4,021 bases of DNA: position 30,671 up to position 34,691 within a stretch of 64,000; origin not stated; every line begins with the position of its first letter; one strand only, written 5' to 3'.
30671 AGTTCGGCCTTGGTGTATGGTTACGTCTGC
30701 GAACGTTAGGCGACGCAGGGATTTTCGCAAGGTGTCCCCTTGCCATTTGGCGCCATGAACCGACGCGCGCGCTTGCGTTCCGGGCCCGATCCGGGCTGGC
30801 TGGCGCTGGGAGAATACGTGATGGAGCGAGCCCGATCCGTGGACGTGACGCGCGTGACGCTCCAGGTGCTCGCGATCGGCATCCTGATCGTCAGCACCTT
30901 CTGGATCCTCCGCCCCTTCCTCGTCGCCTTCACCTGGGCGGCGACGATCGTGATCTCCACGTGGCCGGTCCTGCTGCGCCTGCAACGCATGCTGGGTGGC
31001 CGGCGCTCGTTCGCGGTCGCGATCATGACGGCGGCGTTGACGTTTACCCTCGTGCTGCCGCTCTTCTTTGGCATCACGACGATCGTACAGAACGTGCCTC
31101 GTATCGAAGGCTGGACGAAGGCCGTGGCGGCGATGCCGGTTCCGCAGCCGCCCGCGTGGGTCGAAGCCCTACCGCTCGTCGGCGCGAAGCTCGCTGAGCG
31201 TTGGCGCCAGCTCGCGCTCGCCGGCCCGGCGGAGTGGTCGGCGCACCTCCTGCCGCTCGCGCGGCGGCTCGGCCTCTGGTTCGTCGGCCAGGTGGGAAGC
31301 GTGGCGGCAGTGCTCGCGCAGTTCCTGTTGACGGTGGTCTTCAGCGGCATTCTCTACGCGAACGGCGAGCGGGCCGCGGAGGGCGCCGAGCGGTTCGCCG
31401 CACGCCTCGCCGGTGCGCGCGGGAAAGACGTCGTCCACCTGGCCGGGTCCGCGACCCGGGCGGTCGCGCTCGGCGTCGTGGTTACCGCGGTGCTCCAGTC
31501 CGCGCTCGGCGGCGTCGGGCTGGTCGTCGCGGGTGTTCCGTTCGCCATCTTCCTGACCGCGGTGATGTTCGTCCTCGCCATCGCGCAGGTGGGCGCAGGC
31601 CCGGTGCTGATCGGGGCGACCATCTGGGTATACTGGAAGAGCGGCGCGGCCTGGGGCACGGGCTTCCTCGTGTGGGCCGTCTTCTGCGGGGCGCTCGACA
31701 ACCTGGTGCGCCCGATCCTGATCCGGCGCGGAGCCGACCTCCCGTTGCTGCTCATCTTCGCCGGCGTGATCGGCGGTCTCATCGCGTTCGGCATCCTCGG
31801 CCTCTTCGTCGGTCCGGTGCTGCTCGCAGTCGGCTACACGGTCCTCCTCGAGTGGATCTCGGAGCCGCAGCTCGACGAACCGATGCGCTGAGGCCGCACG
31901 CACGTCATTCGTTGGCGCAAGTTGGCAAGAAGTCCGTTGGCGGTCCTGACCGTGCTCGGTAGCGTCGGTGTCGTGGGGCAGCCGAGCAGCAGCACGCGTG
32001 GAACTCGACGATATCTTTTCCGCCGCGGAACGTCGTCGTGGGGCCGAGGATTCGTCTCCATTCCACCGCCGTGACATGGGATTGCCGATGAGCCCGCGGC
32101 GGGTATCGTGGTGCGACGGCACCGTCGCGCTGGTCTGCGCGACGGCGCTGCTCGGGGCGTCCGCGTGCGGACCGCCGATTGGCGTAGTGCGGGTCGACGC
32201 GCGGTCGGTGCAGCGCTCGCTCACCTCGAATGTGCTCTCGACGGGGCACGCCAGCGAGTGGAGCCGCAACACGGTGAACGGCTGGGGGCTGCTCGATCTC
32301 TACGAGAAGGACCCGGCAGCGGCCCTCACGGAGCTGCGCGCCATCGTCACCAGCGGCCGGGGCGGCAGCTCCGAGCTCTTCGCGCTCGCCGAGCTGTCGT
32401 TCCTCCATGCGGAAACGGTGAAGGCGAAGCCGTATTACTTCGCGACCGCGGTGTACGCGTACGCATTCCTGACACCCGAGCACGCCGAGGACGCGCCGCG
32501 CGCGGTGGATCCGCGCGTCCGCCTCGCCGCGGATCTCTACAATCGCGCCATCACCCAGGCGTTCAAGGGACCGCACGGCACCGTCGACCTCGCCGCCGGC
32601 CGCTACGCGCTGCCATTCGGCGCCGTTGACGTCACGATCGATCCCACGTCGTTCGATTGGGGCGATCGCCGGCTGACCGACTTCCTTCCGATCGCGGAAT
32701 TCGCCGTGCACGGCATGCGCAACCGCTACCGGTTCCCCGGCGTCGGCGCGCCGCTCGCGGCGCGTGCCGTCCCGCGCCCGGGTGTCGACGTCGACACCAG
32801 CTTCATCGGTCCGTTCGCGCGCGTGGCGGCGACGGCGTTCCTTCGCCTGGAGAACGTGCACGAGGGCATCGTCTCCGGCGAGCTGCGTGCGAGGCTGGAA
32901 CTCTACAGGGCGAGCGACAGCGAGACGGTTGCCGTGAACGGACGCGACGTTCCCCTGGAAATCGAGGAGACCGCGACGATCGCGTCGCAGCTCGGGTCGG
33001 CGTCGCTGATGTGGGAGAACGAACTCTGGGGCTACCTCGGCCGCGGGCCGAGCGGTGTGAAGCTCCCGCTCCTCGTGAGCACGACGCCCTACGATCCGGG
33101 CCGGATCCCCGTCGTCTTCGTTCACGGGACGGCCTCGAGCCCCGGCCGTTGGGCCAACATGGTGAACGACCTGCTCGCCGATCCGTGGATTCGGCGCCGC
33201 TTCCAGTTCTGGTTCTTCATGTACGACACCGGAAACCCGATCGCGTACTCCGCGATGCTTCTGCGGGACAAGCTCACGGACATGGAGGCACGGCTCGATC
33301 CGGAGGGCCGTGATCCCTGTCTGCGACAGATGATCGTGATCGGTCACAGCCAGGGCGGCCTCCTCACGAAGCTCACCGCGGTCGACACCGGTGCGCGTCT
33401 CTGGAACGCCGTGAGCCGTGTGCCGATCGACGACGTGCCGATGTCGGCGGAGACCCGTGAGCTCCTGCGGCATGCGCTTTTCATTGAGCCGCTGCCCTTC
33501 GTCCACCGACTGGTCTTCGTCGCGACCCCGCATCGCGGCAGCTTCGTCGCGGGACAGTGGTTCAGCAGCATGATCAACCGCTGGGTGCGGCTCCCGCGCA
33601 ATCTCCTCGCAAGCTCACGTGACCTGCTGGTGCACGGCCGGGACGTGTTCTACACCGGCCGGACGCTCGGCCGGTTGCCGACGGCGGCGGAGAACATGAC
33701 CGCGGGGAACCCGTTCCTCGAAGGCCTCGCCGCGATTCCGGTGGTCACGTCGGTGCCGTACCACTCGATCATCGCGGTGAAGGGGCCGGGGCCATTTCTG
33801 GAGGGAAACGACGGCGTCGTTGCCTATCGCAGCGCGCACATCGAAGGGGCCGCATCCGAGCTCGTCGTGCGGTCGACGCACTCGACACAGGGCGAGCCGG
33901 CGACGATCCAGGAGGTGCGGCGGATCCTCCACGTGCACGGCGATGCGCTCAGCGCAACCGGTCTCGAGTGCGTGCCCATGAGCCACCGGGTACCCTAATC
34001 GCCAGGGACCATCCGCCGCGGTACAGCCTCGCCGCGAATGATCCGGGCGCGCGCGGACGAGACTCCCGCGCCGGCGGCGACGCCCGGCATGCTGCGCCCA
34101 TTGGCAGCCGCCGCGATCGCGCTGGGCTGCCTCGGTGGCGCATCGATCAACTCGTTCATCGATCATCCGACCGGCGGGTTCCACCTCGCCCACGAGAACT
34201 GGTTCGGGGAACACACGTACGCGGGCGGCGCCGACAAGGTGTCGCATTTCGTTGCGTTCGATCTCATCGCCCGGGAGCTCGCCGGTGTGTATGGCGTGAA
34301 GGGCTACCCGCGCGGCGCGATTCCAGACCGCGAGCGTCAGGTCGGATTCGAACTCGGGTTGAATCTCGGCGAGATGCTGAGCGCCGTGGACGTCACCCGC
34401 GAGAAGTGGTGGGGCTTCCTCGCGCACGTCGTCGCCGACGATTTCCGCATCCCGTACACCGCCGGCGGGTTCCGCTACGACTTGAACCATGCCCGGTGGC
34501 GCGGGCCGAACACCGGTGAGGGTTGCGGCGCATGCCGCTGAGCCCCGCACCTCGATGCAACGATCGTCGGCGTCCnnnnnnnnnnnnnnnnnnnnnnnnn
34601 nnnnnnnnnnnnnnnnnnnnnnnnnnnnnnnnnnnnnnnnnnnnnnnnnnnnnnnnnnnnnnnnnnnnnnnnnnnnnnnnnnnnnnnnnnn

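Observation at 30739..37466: Candidate envelope regulon: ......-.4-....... three times, always intergenic and co-oriented with an envelope gene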

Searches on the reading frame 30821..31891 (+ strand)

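Call 12: search_protein_families(library=pfam, proteins=[window:30821-31891:+])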
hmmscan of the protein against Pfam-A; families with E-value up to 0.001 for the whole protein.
window:30821-31891:+ (356 aa): 1 family
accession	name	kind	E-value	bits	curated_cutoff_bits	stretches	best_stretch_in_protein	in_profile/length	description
PF01594.21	AI-2E_transport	-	1.1e-32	114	34.3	1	14-345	2-326/327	AI-2E family transporter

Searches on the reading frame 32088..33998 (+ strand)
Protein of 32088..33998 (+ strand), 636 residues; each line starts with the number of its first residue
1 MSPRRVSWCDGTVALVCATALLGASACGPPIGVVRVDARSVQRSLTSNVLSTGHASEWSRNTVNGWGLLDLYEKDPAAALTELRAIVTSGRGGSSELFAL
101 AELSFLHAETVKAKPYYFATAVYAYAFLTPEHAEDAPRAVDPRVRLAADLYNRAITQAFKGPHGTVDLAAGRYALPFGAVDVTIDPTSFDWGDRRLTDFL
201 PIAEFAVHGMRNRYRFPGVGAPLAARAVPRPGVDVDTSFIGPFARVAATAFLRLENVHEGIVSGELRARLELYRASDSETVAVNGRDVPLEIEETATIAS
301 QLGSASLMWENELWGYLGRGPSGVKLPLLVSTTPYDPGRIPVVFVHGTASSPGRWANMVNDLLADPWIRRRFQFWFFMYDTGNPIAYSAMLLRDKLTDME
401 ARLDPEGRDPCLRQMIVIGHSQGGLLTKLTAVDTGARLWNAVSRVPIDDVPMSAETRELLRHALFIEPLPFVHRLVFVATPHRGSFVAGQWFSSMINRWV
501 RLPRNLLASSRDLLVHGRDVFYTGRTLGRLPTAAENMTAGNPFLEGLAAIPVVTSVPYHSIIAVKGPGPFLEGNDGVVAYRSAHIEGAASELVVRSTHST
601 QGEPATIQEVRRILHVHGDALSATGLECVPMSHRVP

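Call 12: search_protein_families(library=pfam, proteins=[window:32088-33998:+])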
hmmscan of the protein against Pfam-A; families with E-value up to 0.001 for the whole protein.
window:32088-33998:+ (636 aa): 2 families
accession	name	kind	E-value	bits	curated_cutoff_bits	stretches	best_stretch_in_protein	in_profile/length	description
PF12697.13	Abhydrolase_6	-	4.9e-05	24.5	26.3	1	342-516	1-149/217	Alpha/beta hydrolase family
PF07819.20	PGAP1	-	0.00085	19.6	24.3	0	339-433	4-111/233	PGAP1-like alpha/beta domain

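Call 44: search_protein_families(library=ncbifam, proteins=[window:32088-33998:+], max_evalue=0.01)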
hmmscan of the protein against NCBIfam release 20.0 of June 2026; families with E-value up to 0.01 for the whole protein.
window:32088-33998:+ (636 aa): 0 families

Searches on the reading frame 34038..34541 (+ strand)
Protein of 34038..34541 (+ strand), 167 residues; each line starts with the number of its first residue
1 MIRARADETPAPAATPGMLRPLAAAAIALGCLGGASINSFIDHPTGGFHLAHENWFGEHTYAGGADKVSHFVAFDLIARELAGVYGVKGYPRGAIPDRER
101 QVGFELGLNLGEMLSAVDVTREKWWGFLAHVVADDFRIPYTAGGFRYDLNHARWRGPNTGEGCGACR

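Call 12: search_protein_families(library=pfam, proteins=[window:34038-34541:+])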
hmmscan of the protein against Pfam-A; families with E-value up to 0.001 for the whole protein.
window:34038-34541:+ (167 aa): 1 family
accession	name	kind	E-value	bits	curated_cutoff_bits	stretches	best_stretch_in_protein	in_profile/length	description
PF10043.14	DUF2279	-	1.9e-06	28.9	28.6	1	53-92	2-41/91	Predicted periplasmic lipoprotein (DUF2279)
